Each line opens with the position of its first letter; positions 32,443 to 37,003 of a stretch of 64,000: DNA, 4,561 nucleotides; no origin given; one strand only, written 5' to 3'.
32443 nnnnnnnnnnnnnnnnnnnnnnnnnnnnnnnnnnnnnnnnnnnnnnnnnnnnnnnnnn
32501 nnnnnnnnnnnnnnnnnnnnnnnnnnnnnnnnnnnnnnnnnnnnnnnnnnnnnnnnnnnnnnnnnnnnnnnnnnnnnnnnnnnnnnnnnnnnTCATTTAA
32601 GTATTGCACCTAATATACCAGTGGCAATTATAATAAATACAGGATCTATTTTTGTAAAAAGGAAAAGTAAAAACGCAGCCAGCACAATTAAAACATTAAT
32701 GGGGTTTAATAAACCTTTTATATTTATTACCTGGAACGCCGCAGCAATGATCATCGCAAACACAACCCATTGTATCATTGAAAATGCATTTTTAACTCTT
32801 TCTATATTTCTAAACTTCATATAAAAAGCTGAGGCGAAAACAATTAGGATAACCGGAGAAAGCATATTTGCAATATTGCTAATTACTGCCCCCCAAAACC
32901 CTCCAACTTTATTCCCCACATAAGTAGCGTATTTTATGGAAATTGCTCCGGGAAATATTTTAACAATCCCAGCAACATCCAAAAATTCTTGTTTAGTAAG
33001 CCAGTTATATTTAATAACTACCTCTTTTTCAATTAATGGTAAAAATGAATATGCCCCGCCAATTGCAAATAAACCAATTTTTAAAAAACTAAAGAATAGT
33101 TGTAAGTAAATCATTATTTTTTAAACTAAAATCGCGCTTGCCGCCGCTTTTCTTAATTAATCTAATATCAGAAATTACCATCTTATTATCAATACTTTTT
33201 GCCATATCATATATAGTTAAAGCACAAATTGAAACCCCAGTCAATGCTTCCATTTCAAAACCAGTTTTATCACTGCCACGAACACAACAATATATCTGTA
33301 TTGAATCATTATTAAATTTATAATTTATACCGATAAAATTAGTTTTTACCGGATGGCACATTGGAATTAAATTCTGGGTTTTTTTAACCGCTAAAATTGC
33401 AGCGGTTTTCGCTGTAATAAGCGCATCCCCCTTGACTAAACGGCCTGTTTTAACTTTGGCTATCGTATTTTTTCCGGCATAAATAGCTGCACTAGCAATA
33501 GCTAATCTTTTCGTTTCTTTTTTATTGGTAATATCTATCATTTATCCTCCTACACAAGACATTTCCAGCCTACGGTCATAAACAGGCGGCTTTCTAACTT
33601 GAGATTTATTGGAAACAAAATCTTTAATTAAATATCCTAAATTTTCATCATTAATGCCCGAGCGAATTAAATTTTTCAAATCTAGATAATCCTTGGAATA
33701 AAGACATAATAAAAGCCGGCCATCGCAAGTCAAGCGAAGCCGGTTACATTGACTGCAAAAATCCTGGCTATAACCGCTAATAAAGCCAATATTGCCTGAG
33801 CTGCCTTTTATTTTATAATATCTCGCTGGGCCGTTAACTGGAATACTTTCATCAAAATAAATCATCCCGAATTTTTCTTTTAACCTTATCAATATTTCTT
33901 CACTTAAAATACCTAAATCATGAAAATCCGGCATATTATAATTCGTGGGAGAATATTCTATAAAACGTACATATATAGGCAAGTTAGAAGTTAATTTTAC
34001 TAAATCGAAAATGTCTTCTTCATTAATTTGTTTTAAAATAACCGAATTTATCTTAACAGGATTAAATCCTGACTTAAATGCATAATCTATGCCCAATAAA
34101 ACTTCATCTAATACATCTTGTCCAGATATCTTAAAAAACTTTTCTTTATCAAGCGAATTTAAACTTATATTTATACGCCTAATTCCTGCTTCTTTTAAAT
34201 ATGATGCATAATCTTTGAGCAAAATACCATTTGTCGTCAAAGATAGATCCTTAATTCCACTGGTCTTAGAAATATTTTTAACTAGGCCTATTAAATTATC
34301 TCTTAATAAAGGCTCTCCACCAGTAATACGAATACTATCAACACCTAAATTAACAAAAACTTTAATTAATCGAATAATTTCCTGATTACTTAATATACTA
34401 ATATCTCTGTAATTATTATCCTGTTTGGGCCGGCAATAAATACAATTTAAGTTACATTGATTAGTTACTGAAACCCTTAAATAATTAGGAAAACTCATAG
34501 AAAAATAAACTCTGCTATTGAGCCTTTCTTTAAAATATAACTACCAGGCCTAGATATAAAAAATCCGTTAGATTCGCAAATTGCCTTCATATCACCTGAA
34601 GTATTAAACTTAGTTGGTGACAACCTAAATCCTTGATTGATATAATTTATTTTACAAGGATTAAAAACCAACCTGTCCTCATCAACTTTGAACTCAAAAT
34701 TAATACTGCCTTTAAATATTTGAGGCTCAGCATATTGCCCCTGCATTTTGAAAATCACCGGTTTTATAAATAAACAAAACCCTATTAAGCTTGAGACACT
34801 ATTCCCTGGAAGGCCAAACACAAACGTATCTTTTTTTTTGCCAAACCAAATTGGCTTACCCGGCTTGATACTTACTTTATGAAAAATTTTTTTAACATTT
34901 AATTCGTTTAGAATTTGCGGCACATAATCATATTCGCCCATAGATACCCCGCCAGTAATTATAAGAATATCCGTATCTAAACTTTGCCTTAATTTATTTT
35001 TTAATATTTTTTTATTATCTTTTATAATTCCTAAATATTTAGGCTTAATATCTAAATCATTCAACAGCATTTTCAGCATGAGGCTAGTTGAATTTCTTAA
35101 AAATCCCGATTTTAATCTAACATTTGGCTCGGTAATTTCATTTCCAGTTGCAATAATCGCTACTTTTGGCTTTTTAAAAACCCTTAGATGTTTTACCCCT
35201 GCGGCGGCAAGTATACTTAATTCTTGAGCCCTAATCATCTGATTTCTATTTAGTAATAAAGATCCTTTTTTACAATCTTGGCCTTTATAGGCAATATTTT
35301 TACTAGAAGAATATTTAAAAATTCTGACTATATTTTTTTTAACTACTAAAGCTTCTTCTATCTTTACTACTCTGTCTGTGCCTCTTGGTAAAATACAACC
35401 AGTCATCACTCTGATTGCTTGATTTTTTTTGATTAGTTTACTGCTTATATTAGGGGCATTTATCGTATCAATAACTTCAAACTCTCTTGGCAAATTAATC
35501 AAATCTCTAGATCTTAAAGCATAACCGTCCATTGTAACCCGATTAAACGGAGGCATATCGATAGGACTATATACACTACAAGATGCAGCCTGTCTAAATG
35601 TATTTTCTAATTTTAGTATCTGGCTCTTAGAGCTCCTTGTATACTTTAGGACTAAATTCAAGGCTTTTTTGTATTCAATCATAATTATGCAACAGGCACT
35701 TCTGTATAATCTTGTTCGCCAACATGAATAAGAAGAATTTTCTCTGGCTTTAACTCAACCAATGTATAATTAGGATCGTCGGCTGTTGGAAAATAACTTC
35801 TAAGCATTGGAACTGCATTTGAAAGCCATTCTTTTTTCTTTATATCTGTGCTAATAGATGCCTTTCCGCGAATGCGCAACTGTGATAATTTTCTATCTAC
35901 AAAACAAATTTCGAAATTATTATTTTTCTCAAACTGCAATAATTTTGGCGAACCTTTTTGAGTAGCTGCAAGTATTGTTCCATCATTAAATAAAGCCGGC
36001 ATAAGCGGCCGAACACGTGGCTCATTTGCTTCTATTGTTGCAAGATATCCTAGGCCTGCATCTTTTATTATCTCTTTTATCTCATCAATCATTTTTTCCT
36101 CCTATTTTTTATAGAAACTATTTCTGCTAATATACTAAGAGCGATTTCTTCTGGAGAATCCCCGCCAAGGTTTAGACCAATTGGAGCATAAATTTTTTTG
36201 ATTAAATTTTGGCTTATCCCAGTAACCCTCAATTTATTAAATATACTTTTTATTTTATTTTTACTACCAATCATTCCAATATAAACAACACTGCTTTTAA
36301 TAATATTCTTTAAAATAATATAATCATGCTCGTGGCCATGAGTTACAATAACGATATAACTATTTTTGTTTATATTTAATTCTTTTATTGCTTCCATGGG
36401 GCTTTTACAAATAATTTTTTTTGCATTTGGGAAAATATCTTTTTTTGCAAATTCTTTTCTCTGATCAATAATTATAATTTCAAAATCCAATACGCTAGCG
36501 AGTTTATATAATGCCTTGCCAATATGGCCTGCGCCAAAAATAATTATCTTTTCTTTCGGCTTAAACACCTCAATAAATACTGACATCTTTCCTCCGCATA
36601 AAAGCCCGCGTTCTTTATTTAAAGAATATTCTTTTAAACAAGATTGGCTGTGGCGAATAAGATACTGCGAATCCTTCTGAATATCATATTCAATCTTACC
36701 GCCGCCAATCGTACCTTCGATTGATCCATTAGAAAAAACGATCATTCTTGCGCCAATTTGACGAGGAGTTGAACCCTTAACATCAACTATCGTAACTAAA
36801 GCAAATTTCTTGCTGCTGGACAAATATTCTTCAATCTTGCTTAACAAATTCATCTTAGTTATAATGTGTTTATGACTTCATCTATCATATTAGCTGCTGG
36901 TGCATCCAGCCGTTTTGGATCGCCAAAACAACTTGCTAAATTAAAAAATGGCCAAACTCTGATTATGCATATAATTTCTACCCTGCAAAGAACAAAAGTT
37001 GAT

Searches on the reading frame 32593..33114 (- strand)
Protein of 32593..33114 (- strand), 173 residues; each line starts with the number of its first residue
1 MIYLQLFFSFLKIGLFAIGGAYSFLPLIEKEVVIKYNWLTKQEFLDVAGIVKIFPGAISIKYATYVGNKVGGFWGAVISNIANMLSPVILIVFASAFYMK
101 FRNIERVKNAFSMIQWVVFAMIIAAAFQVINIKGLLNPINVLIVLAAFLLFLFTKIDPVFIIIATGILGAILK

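Call 71: search_protein_families(library=pfam, proteins=[window:32593-33114:-], max_evalue=0.00001)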
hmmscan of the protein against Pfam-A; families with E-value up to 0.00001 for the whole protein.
window:32593-33114:- (173 aa): 1 family
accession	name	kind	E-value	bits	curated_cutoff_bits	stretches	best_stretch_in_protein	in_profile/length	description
PF02417.20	Chromate_transp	-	3e-41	141.6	28.6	1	4-169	1-165/166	Chromate transporter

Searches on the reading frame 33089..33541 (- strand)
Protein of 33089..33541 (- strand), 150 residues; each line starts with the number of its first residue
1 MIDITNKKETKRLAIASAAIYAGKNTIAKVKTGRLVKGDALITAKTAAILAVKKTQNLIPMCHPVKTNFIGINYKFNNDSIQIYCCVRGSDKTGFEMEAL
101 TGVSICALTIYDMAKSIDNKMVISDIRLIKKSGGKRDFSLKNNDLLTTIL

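Call 71: search_protein_families(library=pfam, proteins=[window:33089-33541:-], max_evalue=0.00001)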
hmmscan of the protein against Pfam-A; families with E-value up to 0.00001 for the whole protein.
window:33089-33541:- (150 aa): 1 family
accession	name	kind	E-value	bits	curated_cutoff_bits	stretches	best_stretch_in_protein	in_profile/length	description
PF01967.27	MoaC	-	1.3e-46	158.5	27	1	1-134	1-136/136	MoaC family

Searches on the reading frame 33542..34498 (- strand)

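Call 71: search_protein_families(library=pfam, proteins=[window:33542-34498:-], max_evalue=0.00001)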
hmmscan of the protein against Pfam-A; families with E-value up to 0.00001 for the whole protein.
window:33542-34498:- (318 aa): 3 families
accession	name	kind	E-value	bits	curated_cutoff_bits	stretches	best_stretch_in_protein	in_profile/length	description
PF04055.27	Radical_SAM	-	8.3e-33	114.3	29.5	1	9-169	1-165/166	Radical SAM superfamily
PF06463.18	Mob_synth_C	-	3e-30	105.2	37.4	1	176-300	2-124/128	Molybdenum Cofactor Synthesis C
PF13353.11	Fer4_12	-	5.6e-06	27.1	22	1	13-99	13-99/137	4Fe-4S single cluster domain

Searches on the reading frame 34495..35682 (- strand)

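Call 71: search_protein_families(library=pfam, proteins=[window:34495-35682:-], max_evalue=0.00001)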
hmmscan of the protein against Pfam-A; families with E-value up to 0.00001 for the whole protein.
window:34495-35682:- (395 aa): 2 families
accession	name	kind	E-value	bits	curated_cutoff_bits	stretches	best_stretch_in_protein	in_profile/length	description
PF03453.22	MoeA_N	-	8.5e-31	107.2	30.8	1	3-162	2-160/160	MoeA N-terminal region (domain I and II)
PF00994.29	MoCF_biosynth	-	1.6e-25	90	26.6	1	175-310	1-142/144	Probable molybdopterin binding domain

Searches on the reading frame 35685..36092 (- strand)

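Call 71: search_protein_families(library=pfam, proteins=[window:35685-36092:-], max_evalue=0.00001)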
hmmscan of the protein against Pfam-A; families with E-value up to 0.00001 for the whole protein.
window:35685-36092:- (135 aa): 2 families
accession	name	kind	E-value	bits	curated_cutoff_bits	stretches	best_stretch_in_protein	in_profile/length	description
PF01243.27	PNPOx_N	-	4.3e-15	56.6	28.1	1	2-121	2-118/120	Pyridoxamine 5'-phosphate oxidase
PF16242.11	Pyrid_ox_like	-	5.1e-12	46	28.8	1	2-117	3-120/149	Pyridoxamine 5'-phosphate oxidase like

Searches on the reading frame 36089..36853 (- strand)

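Call 71: search_protein_families(library=pfam, proteins=[window:36089-36853:-], max_evalue=0.00001)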
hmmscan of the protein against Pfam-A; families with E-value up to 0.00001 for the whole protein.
window:36089-36853:- (254 aa): 2 families
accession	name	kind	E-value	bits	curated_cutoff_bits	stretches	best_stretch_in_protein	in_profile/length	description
PF13478.12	XdhC_C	-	9e-42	143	29.7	1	103-245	1-125/125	XdhC Rossmann domain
PF02625.21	XdhC_CoxI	-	1.1e-19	70.6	24.3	1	13-76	4-67/68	XdhC and CoxI family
